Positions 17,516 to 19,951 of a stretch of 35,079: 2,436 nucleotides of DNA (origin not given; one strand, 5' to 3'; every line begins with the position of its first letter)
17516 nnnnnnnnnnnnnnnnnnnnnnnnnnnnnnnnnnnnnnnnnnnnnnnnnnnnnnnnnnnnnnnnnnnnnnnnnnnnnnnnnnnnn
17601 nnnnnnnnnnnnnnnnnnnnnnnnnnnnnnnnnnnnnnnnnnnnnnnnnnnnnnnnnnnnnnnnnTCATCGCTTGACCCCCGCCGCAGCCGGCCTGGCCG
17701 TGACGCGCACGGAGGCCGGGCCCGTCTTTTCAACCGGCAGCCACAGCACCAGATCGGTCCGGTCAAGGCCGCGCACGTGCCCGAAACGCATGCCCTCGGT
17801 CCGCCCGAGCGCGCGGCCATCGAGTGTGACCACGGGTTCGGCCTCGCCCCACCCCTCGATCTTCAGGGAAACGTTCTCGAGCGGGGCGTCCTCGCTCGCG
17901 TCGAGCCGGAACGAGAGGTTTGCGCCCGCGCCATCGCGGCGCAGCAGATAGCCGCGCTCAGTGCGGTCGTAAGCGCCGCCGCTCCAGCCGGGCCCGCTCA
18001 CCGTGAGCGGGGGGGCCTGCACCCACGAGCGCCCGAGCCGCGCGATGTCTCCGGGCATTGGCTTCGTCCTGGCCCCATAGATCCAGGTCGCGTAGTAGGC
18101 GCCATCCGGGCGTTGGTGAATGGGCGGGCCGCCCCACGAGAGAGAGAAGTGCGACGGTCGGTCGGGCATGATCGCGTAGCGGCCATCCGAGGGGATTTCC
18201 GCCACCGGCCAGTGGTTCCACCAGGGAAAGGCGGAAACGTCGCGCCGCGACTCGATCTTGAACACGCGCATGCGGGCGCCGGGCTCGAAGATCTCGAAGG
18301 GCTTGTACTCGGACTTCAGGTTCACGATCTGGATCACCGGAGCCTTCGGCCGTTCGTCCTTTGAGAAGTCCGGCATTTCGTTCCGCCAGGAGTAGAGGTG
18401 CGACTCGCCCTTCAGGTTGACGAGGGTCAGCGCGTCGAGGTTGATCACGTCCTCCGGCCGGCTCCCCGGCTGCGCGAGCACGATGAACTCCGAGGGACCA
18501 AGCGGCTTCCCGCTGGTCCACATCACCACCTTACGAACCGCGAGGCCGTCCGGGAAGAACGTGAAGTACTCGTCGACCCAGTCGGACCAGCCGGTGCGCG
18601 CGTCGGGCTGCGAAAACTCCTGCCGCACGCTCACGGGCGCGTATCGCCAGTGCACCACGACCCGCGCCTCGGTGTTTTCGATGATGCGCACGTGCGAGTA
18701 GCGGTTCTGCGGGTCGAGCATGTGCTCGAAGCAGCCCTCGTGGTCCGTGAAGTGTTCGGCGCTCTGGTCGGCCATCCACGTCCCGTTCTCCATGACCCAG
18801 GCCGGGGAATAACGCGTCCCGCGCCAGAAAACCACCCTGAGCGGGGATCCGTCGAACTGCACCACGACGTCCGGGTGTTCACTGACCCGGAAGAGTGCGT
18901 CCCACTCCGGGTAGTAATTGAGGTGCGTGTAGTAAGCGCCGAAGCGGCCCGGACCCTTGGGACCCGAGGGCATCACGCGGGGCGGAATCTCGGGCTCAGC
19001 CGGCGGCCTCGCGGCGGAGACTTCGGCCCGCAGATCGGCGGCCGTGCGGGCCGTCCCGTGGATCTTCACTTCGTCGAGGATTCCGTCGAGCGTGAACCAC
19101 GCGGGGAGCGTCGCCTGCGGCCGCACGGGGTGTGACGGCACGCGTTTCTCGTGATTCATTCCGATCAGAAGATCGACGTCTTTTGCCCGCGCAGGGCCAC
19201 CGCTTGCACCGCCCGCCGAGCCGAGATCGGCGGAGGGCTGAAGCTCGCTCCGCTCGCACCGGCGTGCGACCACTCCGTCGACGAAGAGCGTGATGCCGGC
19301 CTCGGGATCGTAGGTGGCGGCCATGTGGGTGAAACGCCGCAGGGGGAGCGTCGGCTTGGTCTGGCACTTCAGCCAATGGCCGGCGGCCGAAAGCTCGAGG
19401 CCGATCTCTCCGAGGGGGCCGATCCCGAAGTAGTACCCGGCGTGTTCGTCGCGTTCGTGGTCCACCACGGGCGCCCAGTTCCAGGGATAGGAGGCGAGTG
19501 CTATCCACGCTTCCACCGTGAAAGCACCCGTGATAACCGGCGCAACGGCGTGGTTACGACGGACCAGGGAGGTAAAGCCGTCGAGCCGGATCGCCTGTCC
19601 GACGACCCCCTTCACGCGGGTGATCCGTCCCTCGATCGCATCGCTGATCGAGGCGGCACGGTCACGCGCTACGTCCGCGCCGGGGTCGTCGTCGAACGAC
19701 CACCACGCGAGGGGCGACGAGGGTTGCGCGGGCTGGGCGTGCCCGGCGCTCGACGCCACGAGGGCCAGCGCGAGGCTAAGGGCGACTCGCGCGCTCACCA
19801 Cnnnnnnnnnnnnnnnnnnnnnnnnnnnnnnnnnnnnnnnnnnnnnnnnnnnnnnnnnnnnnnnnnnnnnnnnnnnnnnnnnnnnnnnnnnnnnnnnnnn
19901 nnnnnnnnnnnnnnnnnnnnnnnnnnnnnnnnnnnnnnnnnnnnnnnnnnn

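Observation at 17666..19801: Candidate new glycan-active enzyme family: two full-length secreted LamG + ~450-aa beta-rich paralogs in a fucose/sulfatase locus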

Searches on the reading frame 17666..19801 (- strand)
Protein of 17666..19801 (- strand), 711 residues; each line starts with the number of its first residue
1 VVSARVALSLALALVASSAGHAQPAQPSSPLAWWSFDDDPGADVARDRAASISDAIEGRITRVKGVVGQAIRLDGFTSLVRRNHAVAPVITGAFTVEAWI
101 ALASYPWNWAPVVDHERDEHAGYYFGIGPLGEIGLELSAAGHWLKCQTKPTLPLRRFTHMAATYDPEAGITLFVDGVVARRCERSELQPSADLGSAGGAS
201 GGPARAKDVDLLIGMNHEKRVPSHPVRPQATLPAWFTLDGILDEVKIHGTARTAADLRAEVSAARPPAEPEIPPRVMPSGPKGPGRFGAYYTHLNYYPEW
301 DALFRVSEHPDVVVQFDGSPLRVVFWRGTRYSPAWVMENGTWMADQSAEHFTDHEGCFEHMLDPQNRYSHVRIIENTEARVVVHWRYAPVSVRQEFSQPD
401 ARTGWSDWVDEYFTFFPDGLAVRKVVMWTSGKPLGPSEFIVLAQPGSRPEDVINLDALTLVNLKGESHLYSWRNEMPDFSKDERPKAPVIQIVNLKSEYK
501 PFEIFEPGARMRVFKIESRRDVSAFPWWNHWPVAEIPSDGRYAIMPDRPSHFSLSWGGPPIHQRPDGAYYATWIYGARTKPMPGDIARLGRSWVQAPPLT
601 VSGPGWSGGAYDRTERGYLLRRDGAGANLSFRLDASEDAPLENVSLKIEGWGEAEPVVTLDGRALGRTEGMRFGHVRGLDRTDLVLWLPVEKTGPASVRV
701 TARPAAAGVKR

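Call 7: search_protein_families(library=pfam, proteins=[window:17666-19801:-], max_evalue=1)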
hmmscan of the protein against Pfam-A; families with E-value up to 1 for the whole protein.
window:17666-19801:- (711 aa): 1 family
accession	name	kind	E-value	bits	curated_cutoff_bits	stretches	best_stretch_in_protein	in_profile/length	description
PF13385.13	Laminin_G_3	-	1.9e-15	57.7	27.6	1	91-181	16-104/151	Concanavalin A-like lectin/glucanases superfamily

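Call 8: search_protein_families(library=ncbifam, proteins=[window:17666-19801:-], max_evalue=1)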
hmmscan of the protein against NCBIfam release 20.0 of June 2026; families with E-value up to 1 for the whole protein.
window:17666-19801:- (711 aa): 0 families

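Call 11: search_solved_structures(query=window:17666-19801:-, max_evalue=10, show_alignments=2)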
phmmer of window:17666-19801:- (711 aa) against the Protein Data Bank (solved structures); distinct sequences matched with E-value up to 10: 1.
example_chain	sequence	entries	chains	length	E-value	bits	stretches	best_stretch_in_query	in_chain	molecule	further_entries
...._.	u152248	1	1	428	0.47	11.9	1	319-395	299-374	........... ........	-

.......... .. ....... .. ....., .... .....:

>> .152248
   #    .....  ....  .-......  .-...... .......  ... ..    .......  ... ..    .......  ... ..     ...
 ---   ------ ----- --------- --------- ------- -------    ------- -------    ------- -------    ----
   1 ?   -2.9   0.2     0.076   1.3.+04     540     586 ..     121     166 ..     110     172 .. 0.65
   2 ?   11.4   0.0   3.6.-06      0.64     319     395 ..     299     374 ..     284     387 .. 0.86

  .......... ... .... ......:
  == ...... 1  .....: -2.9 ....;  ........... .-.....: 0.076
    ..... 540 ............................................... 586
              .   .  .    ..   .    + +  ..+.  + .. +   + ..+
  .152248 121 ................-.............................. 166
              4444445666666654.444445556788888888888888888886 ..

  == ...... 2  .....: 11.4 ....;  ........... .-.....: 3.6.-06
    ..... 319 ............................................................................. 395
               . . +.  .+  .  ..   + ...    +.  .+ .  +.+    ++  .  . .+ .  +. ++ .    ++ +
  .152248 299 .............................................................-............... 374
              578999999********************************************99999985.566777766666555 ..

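Call 12: find_homologous_proteins(query=window:17666-19801:-)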
Query window:17666-19801:- (711 aa): 1684 proteins with E <= 0.001 among 8000 candidates; the best 120 are listed.
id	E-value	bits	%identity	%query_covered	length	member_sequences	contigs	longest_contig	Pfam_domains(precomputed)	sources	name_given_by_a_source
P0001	0.0e+0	1655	99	100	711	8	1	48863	PF13385.14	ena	-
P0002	0.0e+0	1431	85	100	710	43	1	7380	PF13385.14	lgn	-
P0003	0.0e+0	1268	79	96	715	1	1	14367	PF13385.14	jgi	jgi:hypothetical protein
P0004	0.0e+0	1235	76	95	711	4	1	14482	PF13385.14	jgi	jgi:hypothetical protein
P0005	0.0e+0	1216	76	95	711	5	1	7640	PF13385.14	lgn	-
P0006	0.0e+0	1211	74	96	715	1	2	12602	PF13385.14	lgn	-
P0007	0.0e+0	1198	72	98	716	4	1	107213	PF13385.14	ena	-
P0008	0.0e+0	1181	72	99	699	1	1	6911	PF13385.14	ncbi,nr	ncbi:MAG TPA: LamG domain-containing protein [Vicinamibacteria bacterium]|nr:LamG domain-containing 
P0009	0.0e+0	1179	74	96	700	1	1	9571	PF13385.14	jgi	jgi:hypothetical protein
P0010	0.0e+0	1103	67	100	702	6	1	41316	PF13385.14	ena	-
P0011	0.0e+0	1100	68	96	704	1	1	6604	PF13385.14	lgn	-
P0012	0.0e+0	1086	66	98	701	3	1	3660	PF13385.14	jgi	jgi:hypothetical protein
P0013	0.0e+0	1075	67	96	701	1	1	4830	PF13385.14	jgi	jgi:hypothetical protein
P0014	0.0e+0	1070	65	94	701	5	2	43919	PF13385.14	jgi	jgi:hypothetical protein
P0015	0.0e+0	1069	65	99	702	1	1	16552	PF13385.14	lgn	-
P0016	0.0e+0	1067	67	94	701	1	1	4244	PF13385.14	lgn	-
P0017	3.0e-284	963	63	94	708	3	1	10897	PF13385.14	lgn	-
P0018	2.0e-269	914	70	76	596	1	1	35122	PF13385.14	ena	-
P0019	1.2e-262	892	57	94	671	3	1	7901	PF13385.14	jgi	jgi:hypothetical protein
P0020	4.4e-256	870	55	94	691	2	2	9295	PF13385.14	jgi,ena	-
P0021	2.7e-255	867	53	98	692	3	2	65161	PF13385.14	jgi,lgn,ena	jgi:hypothetical protein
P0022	2.3e-251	854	56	99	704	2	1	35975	PF13385.14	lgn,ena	-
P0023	7.6e-251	853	55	95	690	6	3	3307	PF13385.14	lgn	-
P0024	6.0e-246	837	53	98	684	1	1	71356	PF13385.14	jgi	jgi:hypothetical protein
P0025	2.0e-245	835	55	97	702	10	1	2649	PF13385.14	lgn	-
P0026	1.1e-244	832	55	93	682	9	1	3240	PF13385.14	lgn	-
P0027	3.1e-243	828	50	98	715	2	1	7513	PF13385.14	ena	-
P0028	6.2e-243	827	51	98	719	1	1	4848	PF13385.14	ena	-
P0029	4.2e-240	817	54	94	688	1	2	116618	PF13385.14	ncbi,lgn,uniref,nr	ncbi:MAG: hypothetical protein OP8BY_0568 [Candidatus Saccharicenans subterraneus]|uniref:LamG-like 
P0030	4.7e-240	817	53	95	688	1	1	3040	PF13385.14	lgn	-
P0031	2.5e-239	815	51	96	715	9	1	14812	PF13385.14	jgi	jgi:hypothetical protein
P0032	2.6e-239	815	52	94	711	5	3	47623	PF13385.14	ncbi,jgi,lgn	jgi:hypothetical protein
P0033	4.1e-239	814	52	98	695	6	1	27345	PF13385.14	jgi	-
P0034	4.7e-239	814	51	97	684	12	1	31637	PF13385.14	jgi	-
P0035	4.8e-239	814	54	95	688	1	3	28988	PF13385.14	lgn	-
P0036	6.6e-239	813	51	98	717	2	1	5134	PF13385.14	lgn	-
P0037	1.2e-238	812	52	96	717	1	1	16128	PF13385.14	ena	-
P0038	1.3e-238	812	51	98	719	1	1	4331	PF13385.14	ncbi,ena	-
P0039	1.6e-238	812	54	95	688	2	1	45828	PF13385.14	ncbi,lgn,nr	ncbi:MAG: LamG domain-containing protein [Candidatus Aminicenantes bacterium]|nr:LamG domain-contain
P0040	2.6e-238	811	53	98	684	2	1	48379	PF13385.14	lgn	-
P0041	2.8e-238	811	50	98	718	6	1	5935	PF13385.14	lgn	-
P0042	3.2e-238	811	52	94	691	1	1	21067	PF13385.14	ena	-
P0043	3.9e-238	811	52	98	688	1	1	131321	PF13385.14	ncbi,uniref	ncbi:MAG: LamG domain-containing protein [Candidatus Saccharicenans sp.]|uniref:LamG domain-containi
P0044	5.0e-238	810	52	99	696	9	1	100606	PF13385.14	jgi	-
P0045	5.1e-238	810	52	94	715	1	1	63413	PF13385.14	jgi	jgi:hypothetical protein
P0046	6.7e-238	810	51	98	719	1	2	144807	PF13385.14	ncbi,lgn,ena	-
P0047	1.3e-237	809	51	98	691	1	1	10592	PF13385.14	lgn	-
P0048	1.4e-237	809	55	93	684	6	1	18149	PF13385.14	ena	-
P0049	1.5e-237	809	51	98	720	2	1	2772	PF13385.14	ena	-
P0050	1.7e-237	809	53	98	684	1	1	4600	PF13385.14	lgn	-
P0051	1.8e-237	809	52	98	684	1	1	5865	PF13385.14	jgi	jgi:hypothetical protein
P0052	3.1e-237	808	50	98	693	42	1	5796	PF13385.14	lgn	-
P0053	5.4e-237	807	53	94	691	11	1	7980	PF13385.14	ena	-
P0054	1.9e-236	805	52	94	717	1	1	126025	PF13385.14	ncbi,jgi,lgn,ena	ncbi:MAG: LamG domain-containing protein [Bacteroidales bacterium]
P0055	5.0e-236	804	53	96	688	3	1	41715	PF13385.14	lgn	-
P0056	5.9e-236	804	52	98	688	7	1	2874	PF13385.14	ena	-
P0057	8.6e-236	803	52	95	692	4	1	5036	PF13385.14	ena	-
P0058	9.9e-236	803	54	96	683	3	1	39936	PF13385.14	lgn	-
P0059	1.1e-235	803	50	97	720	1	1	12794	PF13385.14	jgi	jgi:hypothetical protein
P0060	5.3e-235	800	52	96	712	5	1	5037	PF13385.14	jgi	jgi:hypothetical protein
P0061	9.1e-235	800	50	98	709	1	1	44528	PF13385.14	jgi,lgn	jgi:hypothetical protein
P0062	1.2e-234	799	50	97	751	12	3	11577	PF13385.14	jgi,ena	jgi:hypothetical protein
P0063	1.7e-234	799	53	96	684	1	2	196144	PF13385.14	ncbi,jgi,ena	-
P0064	1.9e-234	799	51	97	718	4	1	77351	PF13385.14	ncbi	-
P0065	2.4e-234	798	48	99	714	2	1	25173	PF13385.14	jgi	jgi:hypothetical protein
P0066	3.1e-234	798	50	98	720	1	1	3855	PF13385.14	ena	-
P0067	2.1e-233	795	52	97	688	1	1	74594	PF13385.14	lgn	-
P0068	4.3e-233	794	51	94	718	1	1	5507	PF13385.14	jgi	jgi:hypothetical protein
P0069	5.2e-233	794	49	98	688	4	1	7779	PF13385.14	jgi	-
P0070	7.6e-233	793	49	99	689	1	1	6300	PF13385.14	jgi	-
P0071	9.2e-233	793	53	96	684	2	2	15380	PF13385.14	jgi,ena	-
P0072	3.2e-232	791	52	96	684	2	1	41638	PF13385.14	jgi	jgi:hypothetical protein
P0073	1.6e-231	789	49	97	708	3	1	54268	PF13385.14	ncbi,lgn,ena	-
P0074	1.6e-231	789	49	95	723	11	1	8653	PF13385.14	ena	-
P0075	4.3e-231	787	50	98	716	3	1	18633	PF13385.14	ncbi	-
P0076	1.0e-230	786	52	93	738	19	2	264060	PF13385.14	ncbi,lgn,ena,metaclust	metaclust:\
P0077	1.5e-230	786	51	97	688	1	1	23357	PF13385.14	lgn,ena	-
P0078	3.8e-230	784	50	96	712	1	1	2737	PF13385.14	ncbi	-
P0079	6.6e-230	784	51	94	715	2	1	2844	PF13385.14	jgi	-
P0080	7.2e-230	783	50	94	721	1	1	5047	PF13385.14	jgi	jgi:hypothetical protein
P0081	9.7e-230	783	49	96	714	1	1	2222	PF13385.14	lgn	-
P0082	1.1e-229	783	50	98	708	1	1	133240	PF13385.14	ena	-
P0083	1.3e-229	783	49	98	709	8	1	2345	PF13385.14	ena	-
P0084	4.4e-229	781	48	98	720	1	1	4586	PF13385.14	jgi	jgi:hypothetical protein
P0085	4.5e-229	781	49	99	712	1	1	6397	PF13385.14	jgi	-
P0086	5.7e-229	780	48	98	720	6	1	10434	PF13385.14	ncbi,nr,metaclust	ncbi:MAG: hypothetical protein AMS26_18220 [Bacteroides sp. SM23_62]|nr:MAG: hypothetical protein AM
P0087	5.7e-229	780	48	98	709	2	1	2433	PF13385.14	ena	-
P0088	1.2e-228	779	49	96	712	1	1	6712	PF13385.14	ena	-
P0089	3.1e-228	778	49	97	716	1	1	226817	PF13385.14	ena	-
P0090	4.2e-228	778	50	96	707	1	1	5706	PF13385.14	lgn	-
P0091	6.1e-228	777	49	98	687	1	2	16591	PF13385.14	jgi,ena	-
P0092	8.8e-228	777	49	96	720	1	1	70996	PF13385.14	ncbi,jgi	-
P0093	1.2e-227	776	50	96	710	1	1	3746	PF13385.14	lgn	-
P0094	4.4e-227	774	48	98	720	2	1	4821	PF13385.14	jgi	jgi:hypothetical protein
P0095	5.1e-227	774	49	98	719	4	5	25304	PF13385.14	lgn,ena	-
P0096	1.4e-226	773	50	98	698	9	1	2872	PF13385.14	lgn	-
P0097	2.1e-226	772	49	98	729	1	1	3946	PF13385.14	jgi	jgi:hypothetical protein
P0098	6.0e-226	770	48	97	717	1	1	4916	PF13385.14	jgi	-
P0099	7.5e-226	770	48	98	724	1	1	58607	PF13385.14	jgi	-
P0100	1.7e-225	769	50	95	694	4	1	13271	PF13385.14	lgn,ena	-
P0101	2.3e-225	768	52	90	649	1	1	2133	PF13385.14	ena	-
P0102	8.2e-225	767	51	93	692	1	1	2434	PF07953.21,PF13385.14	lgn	-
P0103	1.0e-224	766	48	98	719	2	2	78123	PF13385.14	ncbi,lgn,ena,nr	ncbi:MAG TPA: LamG domain-containing protein [Bacteroides sp.]|nr:LamG domain-containing protein [Ba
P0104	1.0e-224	766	50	98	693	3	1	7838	PF13385.14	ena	-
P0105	1.1e-224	766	49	96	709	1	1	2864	PF13385.14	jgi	jgi:hypothetical protein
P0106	2.0e-224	765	50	95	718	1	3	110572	PF13385.14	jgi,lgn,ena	-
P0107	5.7e-224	764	48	97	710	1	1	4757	PF13385.14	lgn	-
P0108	7.1e-224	764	48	97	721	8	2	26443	PF13385.14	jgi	-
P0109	7.7e-224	763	48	96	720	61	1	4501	PF13385.14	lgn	-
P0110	1.8e-223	762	50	94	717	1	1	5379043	PF13385.14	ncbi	-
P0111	1.4e-222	759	47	98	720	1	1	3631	PF13385.14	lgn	-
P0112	1.5e-222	759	49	97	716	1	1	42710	PF13385.14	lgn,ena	-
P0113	1.9e-222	759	48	96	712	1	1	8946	PF13385.14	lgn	-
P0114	9.6e-222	757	47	99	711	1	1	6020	PF13385.14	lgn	-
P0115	1.4e-221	756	50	96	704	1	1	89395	PF13385.14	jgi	jgi:hypothetical protein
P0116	1.7e-221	756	49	98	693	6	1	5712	PF13385.14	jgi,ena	-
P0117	3.1e-221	755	47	98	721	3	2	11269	PF13385.14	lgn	-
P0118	4.9e-221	754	49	98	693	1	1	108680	PF13385.14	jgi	jgi:hypothetical protein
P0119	1.0e-220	753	47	96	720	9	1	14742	PF13385.14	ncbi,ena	-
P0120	3.9e-220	751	47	98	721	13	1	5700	PF13385.14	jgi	jgi:hypothetical protein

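Call 17: find_encoding_contigs(protein=P0110, flank=10000, max_places=2)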
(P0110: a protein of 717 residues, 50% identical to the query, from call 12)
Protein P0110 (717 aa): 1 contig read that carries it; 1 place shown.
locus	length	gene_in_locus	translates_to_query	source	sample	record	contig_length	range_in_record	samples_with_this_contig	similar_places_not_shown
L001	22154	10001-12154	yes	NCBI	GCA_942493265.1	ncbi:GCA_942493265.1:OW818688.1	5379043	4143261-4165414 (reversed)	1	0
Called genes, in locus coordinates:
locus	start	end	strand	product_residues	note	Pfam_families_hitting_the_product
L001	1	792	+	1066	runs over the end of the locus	PF13620:CarboxypepD_reg, PF13715:CarbopepD_reg_2, PF07715:Plug, PF00593:TonB_dep_Rec_b-barrel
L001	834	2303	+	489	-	PF12741:SusD-like, PF12771:SusD-like_2, PF12741:SusD-like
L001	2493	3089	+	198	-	-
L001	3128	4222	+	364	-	PF05593:RHS_repeat (faint)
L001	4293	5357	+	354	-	-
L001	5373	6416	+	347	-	PF00581:Rhodanese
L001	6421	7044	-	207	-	PF00581:Rhodanese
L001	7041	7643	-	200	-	PF04143:Sulf_transp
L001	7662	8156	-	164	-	PF04143:Sulf_transp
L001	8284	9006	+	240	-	-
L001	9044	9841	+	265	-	PF13385:Laminin_G_3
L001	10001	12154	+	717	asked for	PF13385:Laminin_G_3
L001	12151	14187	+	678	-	PF13385:Laminin_G_3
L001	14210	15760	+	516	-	PF00884:Sulfatase, PF01663:Phosphodiest (faint)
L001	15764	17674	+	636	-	PF00884:Sulfatase, PF01663:Phosphodiest (weak)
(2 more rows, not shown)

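Call 18: find_encoding_contigs(protein=P0029, flank=10000, max_places=2)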
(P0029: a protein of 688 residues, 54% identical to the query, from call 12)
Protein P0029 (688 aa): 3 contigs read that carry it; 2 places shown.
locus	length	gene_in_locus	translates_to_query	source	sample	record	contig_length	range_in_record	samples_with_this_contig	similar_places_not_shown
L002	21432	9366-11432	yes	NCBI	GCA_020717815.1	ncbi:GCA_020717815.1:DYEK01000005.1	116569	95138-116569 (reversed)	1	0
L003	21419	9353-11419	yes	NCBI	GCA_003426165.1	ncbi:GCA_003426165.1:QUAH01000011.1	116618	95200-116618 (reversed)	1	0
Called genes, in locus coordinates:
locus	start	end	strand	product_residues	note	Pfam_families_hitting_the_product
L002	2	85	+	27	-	?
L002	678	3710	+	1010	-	PF13620:CarboxypepD_reg, PF13715:CarbopepD_reg_2, PF25183:OMP_b-brl_4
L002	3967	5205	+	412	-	PF12802:MarR_2 (weak), PF00480:ROK, PF01869:BcrAD_BadFG (faint)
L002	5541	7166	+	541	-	PF00474:SSF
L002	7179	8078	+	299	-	PF00294:PfkB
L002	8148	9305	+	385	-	PF00465:Fe-ADH, PF13685:Fe-ADH_2, PF25137:ADH_Fe_C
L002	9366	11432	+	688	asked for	PF13385:Laminin_G_3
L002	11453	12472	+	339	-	PF08240:ADH_N, PF16912:Glu_dehyd_C, PF01262:AlaDh_PNT_C (faint), PF00107:ADH_zinc_N, PF13602:ADH_zinc_N_2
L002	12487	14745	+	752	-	PF26549:Tricorn_N (faint), PF26550:Tricorn_2nd (faint), PF00930:DPPIV_N, PF20434:BD-FAE (faint), PF00326:Peptidase_S9, PF12146:Hydrolase_4 (faint)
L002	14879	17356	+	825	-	PF14498:Glyco_hyd_65N_2, PF22124:Glyco_hydro_95_cat, PF21307:Glyco_hydro_95_C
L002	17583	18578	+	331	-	PF02423:OCD_Mu_crystall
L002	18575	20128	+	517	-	PF03313:SDH_alpha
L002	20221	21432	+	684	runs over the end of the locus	PF13385:Laminin_G_3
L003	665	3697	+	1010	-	PF13620:CarboxypepD_reg, PF13715:CarbopepD_reg_2, PF25183:OMP_b-brl_4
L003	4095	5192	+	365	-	PF00480:ROK, PF01869:BcrAD_BadFG (faint)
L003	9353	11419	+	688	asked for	PF13385:Laminin_G_3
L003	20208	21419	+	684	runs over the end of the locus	PF13385:Laminin_G_3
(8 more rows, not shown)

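Call 20: find_encoding_contigs(protein=P0054, flank=10000, max_places=2)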
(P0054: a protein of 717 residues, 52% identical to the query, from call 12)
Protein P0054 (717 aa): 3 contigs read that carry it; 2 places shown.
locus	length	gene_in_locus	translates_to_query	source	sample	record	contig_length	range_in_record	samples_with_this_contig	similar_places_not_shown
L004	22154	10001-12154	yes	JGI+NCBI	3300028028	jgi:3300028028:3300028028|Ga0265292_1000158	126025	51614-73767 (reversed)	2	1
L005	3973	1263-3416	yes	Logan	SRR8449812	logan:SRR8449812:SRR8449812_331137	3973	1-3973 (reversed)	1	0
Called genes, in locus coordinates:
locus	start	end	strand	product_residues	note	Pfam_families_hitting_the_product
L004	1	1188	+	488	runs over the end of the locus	PF12771:SusD-like_2, PF12741:SusD-like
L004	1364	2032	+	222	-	PF02493:MORN (faint)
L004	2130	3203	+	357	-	-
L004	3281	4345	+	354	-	PF05593:RHS_repeat (faint)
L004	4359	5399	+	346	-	PF00581:Rhodanese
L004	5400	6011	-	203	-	PF00581:Rhodanese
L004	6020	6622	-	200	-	PF04143:Sulf_transp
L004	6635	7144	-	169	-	PF04143:Sulf_transp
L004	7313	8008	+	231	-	-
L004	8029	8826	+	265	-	PF13385:Laminin_G_3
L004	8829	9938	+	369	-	PF00331:Glyco_hydro_10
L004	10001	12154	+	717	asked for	PF13385:Laminin_G_3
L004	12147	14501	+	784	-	PF02837:Glyco_hydro_2_N, PF22666:Glyco_hydro_2_N2, PF00703:Glyco_hydro_2, PF02836:Glyco_hydro_2_C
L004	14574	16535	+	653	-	PF07944:Beta-AFase-like_GH127_cat, PF20736:Glyco_hydro127M, PF20737:Glyco_hydro127C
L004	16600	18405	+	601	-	PF01120:Alpha_L_fucos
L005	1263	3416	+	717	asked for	PF13385:Laminin_G_3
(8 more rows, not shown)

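Call 21: find_encoding_contigs(protein=P0076, flank=10000, max_places=2)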
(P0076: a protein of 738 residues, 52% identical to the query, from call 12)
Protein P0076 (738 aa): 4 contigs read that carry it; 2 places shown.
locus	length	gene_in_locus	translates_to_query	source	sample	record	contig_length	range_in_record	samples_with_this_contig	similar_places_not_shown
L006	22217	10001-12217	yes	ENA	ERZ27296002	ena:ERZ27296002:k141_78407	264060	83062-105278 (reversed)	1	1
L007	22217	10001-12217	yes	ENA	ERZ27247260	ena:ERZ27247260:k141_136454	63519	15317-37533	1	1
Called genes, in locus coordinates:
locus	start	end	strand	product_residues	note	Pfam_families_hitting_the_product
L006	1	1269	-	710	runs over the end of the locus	PF13385:Laminin_G_3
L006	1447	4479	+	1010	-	PF13620:CarboxypepD_reg, PF13715:CarbopepD_reg_2, PF25020:TTR_TEN1-4 (faint), PF25183:OMP_b-brl_4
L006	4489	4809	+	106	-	-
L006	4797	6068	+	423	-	PF01047:MarR (weak), PF12802:MarR_2, PF13412:HTH_24, PF13545:HTH_Crp_2 (faint), PF24034:DUF7343 (weak), PF25213:HVO_A0261_N (faint), PF09339:HTH_IclR, PF00480:ROK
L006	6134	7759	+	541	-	PF00474:SSF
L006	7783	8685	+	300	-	PF00294:PfkB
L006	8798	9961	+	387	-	PF00465:Fe-ADH, PF13685:Fe-ADH_2, PF25137:ADH_Fe_C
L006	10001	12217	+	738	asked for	PF13385:Laminin_G_3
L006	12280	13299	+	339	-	PF08240:ADH_N, PF16912:Glu_dehyd_C, PF00107:ADH_zinc_N, PF13602:ADH_zinc_N_2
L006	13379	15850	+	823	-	PF14498:Glyco_hyd_65N_2, PF22124:Glyco_hydro_95_cat, PF21307:Glyco_hydro_95_C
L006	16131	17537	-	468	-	PF01053:Cys_Met_Meta_PP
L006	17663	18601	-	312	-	PF02219:MTHFR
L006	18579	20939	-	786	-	PF02574:S-methyl_trans, PF00809:Pterin_bind, PF02607:B12-binding_2, PF02310:B12-binding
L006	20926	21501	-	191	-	-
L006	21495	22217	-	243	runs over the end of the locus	PF27030:AbpE_bact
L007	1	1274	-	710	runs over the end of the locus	PF13385:Laminin_G_3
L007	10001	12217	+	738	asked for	PF13385:Laminin_G_3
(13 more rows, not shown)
